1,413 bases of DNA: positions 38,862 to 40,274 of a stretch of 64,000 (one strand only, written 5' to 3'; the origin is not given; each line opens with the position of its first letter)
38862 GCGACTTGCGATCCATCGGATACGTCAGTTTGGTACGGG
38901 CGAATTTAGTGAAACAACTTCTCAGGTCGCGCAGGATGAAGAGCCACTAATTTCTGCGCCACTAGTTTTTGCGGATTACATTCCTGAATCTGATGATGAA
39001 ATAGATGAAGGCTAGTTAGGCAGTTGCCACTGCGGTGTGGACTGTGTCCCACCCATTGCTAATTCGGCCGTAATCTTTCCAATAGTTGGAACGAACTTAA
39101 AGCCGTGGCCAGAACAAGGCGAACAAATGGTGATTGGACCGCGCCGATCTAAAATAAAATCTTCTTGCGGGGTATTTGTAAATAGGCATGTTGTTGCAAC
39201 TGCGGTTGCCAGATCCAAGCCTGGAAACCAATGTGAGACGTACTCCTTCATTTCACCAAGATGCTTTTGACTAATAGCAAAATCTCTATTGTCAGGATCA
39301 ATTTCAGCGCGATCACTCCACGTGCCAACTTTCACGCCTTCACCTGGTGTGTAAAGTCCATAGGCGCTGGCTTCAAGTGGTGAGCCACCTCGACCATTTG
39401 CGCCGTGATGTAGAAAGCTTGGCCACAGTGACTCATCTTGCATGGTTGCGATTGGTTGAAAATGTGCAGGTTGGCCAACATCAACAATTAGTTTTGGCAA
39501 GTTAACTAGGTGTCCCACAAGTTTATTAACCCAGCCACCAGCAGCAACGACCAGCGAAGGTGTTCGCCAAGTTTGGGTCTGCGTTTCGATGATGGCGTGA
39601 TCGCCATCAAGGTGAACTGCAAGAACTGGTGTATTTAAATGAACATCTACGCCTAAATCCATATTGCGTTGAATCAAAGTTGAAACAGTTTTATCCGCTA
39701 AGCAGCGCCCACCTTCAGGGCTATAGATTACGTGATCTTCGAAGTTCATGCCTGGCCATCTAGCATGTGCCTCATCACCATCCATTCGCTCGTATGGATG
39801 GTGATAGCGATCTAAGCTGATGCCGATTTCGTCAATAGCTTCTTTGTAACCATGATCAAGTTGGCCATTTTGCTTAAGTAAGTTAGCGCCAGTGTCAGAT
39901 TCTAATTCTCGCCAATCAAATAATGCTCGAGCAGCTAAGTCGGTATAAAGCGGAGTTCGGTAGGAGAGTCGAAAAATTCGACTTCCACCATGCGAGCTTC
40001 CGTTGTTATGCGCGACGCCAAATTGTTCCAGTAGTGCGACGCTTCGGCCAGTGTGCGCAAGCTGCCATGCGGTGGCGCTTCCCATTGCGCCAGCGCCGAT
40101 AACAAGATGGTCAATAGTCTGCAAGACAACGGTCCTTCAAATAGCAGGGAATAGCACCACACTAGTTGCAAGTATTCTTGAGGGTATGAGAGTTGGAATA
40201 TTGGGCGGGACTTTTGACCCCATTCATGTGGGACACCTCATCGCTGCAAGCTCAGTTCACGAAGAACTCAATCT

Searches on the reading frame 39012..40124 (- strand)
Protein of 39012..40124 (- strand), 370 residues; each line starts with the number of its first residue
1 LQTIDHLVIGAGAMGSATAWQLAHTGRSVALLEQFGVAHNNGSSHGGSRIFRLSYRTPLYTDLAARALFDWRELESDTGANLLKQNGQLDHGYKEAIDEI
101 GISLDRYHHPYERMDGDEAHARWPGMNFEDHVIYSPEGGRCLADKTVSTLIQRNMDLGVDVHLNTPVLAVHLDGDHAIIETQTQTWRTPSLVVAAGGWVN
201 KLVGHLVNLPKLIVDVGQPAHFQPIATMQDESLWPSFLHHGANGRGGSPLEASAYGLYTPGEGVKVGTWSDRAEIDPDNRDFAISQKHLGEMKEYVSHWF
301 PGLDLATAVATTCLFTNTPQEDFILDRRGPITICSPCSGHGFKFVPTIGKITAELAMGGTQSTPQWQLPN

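Call 3: search_protein_families(library=pfam, proteins=[window:39012-40124:-], max_evalue=0.01)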
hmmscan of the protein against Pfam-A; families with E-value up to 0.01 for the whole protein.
window:39012-40124:- (370 aa): 11 families
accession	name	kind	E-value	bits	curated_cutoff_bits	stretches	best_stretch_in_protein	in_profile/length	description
PF01266.30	DAO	-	4.6e-44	151.8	27.9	1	5-355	1-353/353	FAD dependent oxidoreductase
PF03486.20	HI0933_like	-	2.3e-07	31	50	1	143-198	108-165/244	HI0933-like protein Rossmann domain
PF13738.12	Pyr_redox_3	-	3.8e-05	23.5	30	0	159-198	96-135/305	Pyridine nucleotide-disulphide oxidoreductase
PF13450.12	NAD_binding_8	-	4.2e-05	24.2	21.9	1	8-34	1-27/68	NAD(P)-binding Rossmann-like domain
PF07992.20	Pyr_redox_2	-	0.00018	21.4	26.1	0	5-42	2-39/291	Pyridine nucleotide-disulphide oxidoreductase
PF00890.30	FAD_binding_2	-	0.0011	18.7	20.4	1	5-200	1-206/414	FAD binding domain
PF02558.23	ApbA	-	0.0016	18.5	22.2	1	7-34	2-29/150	Ketopantoate reductase PanE/ApbA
PF00070.33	Pyr_redox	-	0.0032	18.4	22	0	143-176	38-72/82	Pyridine nucleotide-disulphide oxidoreductase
PF12831.13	FAD_oxidored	-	0.0051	16.6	27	0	6-175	2-119/416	FAD dependent oxidoreductase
PF01593.30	Amino_oxidase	-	0.0052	16.6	19.8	0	136-201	191-260/443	Flavin containing amine oxidoreductase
PF01134.28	GIDA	-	0.0083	15.7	22.1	0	7-38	3-29/391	Glucose inhibited division protein A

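Call 4: search_protein_families(library=ncbifam, proteins=[window:39012-40124:-], max_evalue=0.01)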
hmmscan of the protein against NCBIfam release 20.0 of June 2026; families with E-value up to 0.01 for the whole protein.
window:39012-40124:- (370 aa): 38 families (the best 25 are shown)
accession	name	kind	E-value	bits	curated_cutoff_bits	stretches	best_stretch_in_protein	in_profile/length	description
NF008425.0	PRK11259.1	equivalog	2.6e-70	237.3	257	1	2-362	3-364/377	N-methyl-L-tryptophan oxidase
TIGR01377.1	soxA_mon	subfamily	8.5e-63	212.4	479.65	1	5-361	2-363/381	amino oxidase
TIGR02352.1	thiamin_ThiO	equivalog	8.7e-12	44.8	250.8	1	7-208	2-217/351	glycine oxidase ThiO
TIGR03197.1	MnmC_Cterm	equivalog_domain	4.9e-08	32.5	174.2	1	7-202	3-206/400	FAD-dependent 5-carboxymethylaminomethyl-2-thiouridine(34) oxidoreductase MnmC1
NF001933.0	PRK00711.1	subfamily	1.3e-07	31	383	1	7-59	4-55/429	D-amino acid dehydrogenase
TIGR00275.1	TIGR00275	subfamily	6.6e-07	28.5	183.8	1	143-197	105-159/401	aminoacetone oxidase family FAD-binding enzyme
NF002480.1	PRK01747.1-1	equivalog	7.1e-07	28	540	1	5-203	250-456/645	bifunctional tRNA (5-methylaminomethyl-2-thiouridine)(34)-methyltransferase MnmC2/FAD-dependent 5-carboxymethylaminomethyl-2-thiouridine(34)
NF006130.0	PRK08274.1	equivalog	1.2e-06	27.6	369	1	2-198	4-192/467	FAD-dependent tricarballylate dehydrogenase TcuA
TIGR02032.1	GG-red-SF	subfamily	5.5e-06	26.3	158.8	1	5-34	2-31/297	geranylgeranyl reductase family protein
NF040813.1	pro_dh_Thprot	equivalog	4.4e-05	22.7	600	0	316-364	308-356/362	D-proline dehydrogenase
TIGR02485.1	CobZ_N-term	equivalog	0.00013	20.9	372.55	1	4-198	2-187/437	FAD-dependent tricarballylate dehydrogenase TcuA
NF050086.1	pipecolate_AmaA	exception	0.00015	20.5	600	0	3-41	25-63/425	L-pipecolate oxidase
TIGR03364.1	HpnW_proposed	hypoth_equivalog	0.00016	20.9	285.1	1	5-205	2-203/365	TIGR03364 family FAD-dependent oxidoreductase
NF033460.1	glycerol3P_ox_II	equivalog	0.00038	19.7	460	0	4-43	2-41/361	type 2 glycerol-3-phosphate oxidase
TIGR02734.1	crtI_fam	subfamily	0.00045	19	238.1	1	7-34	2-29/504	phytoene desaturase family protein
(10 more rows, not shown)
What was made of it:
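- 39012..40124 (-): DAO-family (PF01266) flavoprotein resembling sarcosine oxidase and N-methyltryptophan oxidase, about 3 kb from the PRS gene. It is a possible, unproven oxidase partner. NF008425 scores 237 bits against a cut-off of 257 (calls 3, 4).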
